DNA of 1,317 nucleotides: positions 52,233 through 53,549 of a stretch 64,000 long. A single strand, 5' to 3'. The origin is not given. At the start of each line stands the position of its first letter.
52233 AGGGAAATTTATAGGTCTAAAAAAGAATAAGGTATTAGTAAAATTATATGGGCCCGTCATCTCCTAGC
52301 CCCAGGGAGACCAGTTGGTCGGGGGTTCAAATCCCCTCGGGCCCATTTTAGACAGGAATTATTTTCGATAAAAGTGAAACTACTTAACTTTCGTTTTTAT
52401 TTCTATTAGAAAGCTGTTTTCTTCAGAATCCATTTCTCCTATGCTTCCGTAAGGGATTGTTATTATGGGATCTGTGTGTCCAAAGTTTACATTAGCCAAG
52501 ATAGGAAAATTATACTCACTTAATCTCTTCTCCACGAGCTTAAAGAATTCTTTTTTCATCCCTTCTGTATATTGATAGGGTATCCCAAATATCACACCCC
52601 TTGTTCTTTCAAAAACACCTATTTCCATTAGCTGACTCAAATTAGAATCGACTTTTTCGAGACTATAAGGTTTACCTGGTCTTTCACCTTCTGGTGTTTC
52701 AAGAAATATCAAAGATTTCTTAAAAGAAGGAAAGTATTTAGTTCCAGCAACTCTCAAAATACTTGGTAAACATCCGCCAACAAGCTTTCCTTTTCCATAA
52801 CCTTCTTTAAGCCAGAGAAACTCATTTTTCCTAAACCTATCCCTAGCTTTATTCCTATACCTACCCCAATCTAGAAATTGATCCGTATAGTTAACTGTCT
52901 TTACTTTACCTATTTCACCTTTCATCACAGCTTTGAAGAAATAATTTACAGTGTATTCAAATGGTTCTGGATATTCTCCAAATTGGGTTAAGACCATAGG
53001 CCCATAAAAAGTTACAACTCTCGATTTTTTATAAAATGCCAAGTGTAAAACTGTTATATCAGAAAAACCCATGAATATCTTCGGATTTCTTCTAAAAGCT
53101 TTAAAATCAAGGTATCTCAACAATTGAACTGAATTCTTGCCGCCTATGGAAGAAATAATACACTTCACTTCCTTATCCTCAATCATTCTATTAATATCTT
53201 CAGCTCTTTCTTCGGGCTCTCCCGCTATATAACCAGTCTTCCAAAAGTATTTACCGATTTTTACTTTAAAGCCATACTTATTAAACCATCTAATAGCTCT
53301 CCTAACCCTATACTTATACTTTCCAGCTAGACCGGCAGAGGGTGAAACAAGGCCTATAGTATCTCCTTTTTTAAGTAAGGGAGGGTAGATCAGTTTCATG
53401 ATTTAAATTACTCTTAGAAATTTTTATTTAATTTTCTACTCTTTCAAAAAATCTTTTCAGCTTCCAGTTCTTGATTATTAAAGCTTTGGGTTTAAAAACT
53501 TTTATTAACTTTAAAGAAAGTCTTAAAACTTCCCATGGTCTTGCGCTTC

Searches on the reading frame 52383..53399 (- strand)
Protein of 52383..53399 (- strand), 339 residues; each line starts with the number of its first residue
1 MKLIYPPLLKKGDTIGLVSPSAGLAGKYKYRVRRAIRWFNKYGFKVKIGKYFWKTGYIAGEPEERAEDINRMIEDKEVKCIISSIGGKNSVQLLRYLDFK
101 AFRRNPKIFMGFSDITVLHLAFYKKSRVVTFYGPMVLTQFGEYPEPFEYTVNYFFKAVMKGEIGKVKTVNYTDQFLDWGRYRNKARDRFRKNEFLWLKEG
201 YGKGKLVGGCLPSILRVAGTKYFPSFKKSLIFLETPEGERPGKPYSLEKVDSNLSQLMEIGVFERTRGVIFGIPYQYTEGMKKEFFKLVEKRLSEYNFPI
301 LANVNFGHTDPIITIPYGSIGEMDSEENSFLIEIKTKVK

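Call 62: find_homologous_proteins(query=window:52383-53399:-, max_evalue=1e-40)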
Query window:52383-53399:- (339 aa): 520 proteins with E <= 1e-40 among 3322 candidates; the best 120 are listed.
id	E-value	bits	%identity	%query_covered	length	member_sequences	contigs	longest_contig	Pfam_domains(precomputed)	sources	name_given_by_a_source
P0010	7.8e-210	714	92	99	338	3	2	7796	PF17676.8,PF02016.22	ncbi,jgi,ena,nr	ncbi:hypothetical protein DRN86_05095 [Candidatus Geothermarchaeota archaeon]|nr:MAG: hypothetical p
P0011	2.1e-163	561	72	99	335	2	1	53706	PF17676.8,PF02016.22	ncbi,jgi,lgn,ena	-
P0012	9.3e-163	559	72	98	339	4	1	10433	PF17676.8,PF02016.22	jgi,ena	-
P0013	1.7e-157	542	69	99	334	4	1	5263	PF17676.8,PF02016.22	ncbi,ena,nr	ncbi:MAG TPA: LD-carboxypeptidase [Candidatus Aenigmarchaeota archaeon]|nr:LD-carboxypeptidase [Cand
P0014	1.3e-156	539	69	97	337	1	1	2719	PF17676.8,PF02016.22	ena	-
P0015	5.8e-156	537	68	99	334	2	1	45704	PF17676.8,PF02016.22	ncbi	-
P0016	8.8e-156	536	68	97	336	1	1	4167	PF17676.8,PF02016.22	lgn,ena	-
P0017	3.0e-155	534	68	99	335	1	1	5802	PF17676.8,PF02016.22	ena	-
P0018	4.3e-155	534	68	96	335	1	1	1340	PF17676.8,PF02016.22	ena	-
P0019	1.0e-153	529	69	97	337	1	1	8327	PF17676.8,PF02016.22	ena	-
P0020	9.3e-151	520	66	98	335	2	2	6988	PF17676.8,PF02016.22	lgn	-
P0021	5.6e-150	517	66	97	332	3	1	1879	PF17676.8,PF02016.22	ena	-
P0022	7.5e-150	517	67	96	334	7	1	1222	PF17676.8,PF02016.22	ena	-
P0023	2.9e-148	511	66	99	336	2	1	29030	PF17676.8,PF02016.22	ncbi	-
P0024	1.8e-146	505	65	99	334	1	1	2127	PF17676.8,PF02016.22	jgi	-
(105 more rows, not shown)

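Call 63: find_encoding_contigs(protein=P0010, flank=3000, max_places=4)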
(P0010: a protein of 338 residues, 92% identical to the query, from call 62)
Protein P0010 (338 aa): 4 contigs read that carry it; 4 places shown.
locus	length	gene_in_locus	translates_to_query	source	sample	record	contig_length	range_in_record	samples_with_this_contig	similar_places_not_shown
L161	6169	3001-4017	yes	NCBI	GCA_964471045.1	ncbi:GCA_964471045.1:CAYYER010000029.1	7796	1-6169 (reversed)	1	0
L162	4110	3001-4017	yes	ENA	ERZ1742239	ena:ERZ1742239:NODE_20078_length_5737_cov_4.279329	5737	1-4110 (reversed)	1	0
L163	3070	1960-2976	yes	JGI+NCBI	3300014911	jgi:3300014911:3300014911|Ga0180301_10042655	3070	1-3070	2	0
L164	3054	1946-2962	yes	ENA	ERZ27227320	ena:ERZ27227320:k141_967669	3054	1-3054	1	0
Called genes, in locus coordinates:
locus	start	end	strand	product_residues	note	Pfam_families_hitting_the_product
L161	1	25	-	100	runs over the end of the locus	PF01022:HTH_5, PF12840:HTH_20, PF13412:HTH_24 (weak), PF01047:MarR (weak)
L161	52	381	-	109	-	PF04892:VanZ-LLP1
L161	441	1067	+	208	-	PF13483:Lactamase_B_3, PF00753:Lactamase_B (weak), PF12706:Lactamase_B_2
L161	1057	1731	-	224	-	PF00702:Hydrolase, PF12710:HAD (weak), PF13419:HAD_2, PF13242:Hydrolase_like (weak)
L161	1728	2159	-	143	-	PF04463:2-thiour_desulf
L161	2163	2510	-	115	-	-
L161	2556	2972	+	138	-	PF13847:Methyltransf_31, PF08241:Methyltransf_11, PF08242:Methyltransf_12 (faint), PF13649:Methyltransf_25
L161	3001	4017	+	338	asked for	PF02016:Peptidase_S66, PF17676:Peptidase_S66C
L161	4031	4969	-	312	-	-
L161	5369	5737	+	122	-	-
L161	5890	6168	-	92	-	?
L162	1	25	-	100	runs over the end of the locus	PF01022:HTH_5, PF12840:HTH_20, PF13412:HTH_24 (weak), PF01047:MarR (weak)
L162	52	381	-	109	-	PF04892:VanZ-LLP1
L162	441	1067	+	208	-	PF13483:Lactamase_B_3, PF00753:Lactamase_B (weak), PF12706:Lactamase_B_2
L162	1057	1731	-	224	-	PF00702:Hydrolase, PF12710:HAD (weak), PF13419:HAD_2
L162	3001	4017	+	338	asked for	PF02016:Peptidase_S66, PF17676:Peptidase_S66C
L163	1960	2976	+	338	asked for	PF02016:Peptidase_S66, PF17676:Peptidase_S66C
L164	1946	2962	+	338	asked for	PF02016:Peptidase_S66, PF17676:Peptidase_S66C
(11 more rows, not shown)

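Call 64: find_encoding_contigs(protein=P0011, flank=3000, max_places=3)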
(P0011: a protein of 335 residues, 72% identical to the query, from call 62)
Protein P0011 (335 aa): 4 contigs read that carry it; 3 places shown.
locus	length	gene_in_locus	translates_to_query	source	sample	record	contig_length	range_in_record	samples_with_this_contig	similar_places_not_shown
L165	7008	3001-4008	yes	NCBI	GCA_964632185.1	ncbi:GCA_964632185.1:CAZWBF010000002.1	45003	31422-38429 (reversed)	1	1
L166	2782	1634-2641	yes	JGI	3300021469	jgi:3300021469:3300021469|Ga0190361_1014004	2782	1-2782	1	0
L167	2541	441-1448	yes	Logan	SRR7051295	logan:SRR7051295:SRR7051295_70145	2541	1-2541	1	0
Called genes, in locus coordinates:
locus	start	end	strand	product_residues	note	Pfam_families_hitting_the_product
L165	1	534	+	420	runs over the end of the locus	PF02926:THUMP (weak), PF22023:Pus10_THUMP_arc, PF21238:Pus10_C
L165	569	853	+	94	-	PF01157:Ribosomal_L21e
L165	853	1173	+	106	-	PF03874:RNA_pol_Rpb4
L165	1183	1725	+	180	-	PF04919:DUF655, PF14579:HHH_6 (faint)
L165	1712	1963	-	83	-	-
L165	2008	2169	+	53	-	-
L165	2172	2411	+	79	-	-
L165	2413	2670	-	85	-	PF00736:EF1_GNE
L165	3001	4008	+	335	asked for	PF02016:Peptidase_S66, PF17676:Peptidase_S66C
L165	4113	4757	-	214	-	PF03848:TehB, PF02353:CMAS, PF01209:Ubie_methyltran, PF13489:Methyltransf_23, PF05175:MTS, PF13847:Methyltransf_31, PF08241:Methyltransf_11, PF08242:Methyltransf_12, +3 more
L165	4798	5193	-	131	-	PF00293:NUDIX, PF14815:NUDIX_4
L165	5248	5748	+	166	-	PF01467:CTP_transf_like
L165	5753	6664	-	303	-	PF13691:Lactamase_B_4, PF23023:Anti-Pycsar_Apyc1, PF00753:Lactamase_B, PF12706:Lactamase_B_2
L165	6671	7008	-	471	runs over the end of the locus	PF01909:NTP_transf_2, PF09249:tRNA_NucTransf2, PF21133:CAA_C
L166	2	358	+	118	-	?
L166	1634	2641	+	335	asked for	PF02016:Peptidase_S66, PF17676:Peptidase_S66C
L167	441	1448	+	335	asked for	PF02016:Peptidase_S66, PF17676:Peptidase_S66C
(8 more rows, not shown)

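Call 65: find_encoding_contigs(protein=P0012, flank=3000, max_places=3)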
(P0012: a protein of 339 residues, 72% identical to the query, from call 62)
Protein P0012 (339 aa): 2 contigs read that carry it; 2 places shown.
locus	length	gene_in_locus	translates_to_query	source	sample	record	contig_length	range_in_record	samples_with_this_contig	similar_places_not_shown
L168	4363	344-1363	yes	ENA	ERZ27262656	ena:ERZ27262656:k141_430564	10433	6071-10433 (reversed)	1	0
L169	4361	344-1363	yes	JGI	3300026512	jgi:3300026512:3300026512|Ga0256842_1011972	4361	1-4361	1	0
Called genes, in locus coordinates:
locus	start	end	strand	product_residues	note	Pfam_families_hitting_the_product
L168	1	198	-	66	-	?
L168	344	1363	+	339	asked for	PF02016:Peptidase_S66, PF17676:Peptidase_S66C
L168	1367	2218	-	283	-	PF01209:Ubie_methyltran, PF13489:Methyltransf_23 (weak), PF05175:MTS (weak), PF13847:Methyltransf_31, PF08241:Methyltransf_11, PF08242:Methyltransf_12, PF13649:Methyltransf_25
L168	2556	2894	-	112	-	-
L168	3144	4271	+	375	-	PF03065:Glyco_hydro_57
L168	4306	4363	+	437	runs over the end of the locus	PF02073:Peptidase_M29, PF26233:NicX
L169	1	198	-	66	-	?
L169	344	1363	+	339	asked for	PF02016:Peptidase_S66, PF17676:Peptidase_S66C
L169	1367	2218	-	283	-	PF01209:Ubie_methyltran, PF13489:Methyltransf_23 (weak), PF05175:MTS (weak), PF13847:Methyltransf_31, PF08241:Methyltransf_11, PF08242:Methyltransf_12, PF13649:Methyltransf_25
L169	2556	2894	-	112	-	-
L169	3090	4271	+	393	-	PF03065:Glyco_hydro_57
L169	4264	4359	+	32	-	?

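Call 68: search_protein_families(library=pfam, proteins=[L161:4034-4969:-, L161:5369-5734:+], max_evalue=0.01)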
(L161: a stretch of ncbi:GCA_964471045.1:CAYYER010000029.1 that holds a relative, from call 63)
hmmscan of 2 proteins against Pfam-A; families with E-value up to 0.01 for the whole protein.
L161:4034-4969:- (312 aa): 1 family
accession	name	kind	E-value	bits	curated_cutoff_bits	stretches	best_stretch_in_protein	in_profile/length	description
PF00227.31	Proteasome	-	0.00033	20.8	22.4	1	58-96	4-43/189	Proteasome subunit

L161:5369-5734:+ (122 aa): 0 families
